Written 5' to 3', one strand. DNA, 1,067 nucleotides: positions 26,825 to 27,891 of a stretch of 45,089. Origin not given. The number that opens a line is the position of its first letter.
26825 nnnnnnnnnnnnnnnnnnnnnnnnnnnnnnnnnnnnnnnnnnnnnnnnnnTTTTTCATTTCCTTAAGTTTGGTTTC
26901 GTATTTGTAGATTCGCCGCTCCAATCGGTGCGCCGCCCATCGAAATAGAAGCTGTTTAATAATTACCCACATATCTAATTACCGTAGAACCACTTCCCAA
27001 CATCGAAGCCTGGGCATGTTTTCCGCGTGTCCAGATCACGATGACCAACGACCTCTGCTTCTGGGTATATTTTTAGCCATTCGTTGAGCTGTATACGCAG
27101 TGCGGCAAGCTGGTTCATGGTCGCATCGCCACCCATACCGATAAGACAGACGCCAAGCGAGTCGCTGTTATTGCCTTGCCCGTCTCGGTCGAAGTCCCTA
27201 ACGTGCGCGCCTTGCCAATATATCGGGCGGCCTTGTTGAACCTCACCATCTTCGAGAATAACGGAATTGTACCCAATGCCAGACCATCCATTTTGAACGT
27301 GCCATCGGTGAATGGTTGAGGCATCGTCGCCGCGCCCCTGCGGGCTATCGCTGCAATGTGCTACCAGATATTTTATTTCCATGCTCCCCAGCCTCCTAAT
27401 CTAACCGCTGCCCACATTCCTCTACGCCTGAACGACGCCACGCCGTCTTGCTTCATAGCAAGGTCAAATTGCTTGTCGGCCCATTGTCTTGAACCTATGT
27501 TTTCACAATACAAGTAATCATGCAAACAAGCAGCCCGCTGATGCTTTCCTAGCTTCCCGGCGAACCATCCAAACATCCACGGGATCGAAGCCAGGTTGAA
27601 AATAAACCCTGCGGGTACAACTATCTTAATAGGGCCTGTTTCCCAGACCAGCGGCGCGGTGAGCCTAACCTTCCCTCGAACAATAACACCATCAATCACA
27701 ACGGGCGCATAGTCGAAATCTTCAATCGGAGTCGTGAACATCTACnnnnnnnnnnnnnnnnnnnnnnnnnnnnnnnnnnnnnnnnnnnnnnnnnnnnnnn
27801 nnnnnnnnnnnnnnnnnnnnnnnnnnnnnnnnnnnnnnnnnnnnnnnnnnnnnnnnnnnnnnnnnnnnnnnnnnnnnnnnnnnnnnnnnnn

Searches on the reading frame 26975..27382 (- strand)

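Call 9: search_protein_families(library=phrogs, proteins=[window:26975-27382:-], max_evalue=0.001)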
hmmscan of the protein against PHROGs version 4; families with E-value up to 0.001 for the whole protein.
window:26975-27382:- (135 aa): 5 families
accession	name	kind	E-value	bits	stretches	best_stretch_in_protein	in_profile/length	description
phrog_822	-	lysis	1.3e-40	140.5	1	2-132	23-153/215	amidase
phrog_1493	-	lysis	1.9e-23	84.3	1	2-129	33-156/394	endolysin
phrog_35436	-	lysis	3.9e-14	53.6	1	4-126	21-136/266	amidase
phrog_1794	-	lysis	4e-06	27.5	1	1-125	54-180/336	amidase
phrog_9611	-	lysis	1.4e-05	25.8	1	41-125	60-149/246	endolysin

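Call 10: search_protein_families(library=pfam, proteins=[window:26975-27382:-], max_evalue=0.01)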
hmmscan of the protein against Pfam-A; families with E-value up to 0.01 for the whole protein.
window:26975-27382:- (135 aa): 1 family
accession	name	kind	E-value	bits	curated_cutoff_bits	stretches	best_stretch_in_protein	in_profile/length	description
PF01510.30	Amidase_2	-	1.1e-13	52.1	26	1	2-125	4-130/131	N-acetylmuramoyl-L-alanine amidase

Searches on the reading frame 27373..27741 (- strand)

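Call 9: search_protein_families(library=phrogs, proteins=[window:27373-27741:-], max_evalue=0.001)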
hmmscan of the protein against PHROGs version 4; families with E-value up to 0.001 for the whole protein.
window:27373-27741:- (122 aa): 2 families
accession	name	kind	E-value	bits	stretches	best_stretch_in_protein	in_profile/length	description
phrog_1158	-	tail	2.5e-25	90.3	1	23-121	22-131/205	tail assembly chaperone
phrog_6098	-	unknown function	0.00026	22.3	1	70-122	20-72/78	-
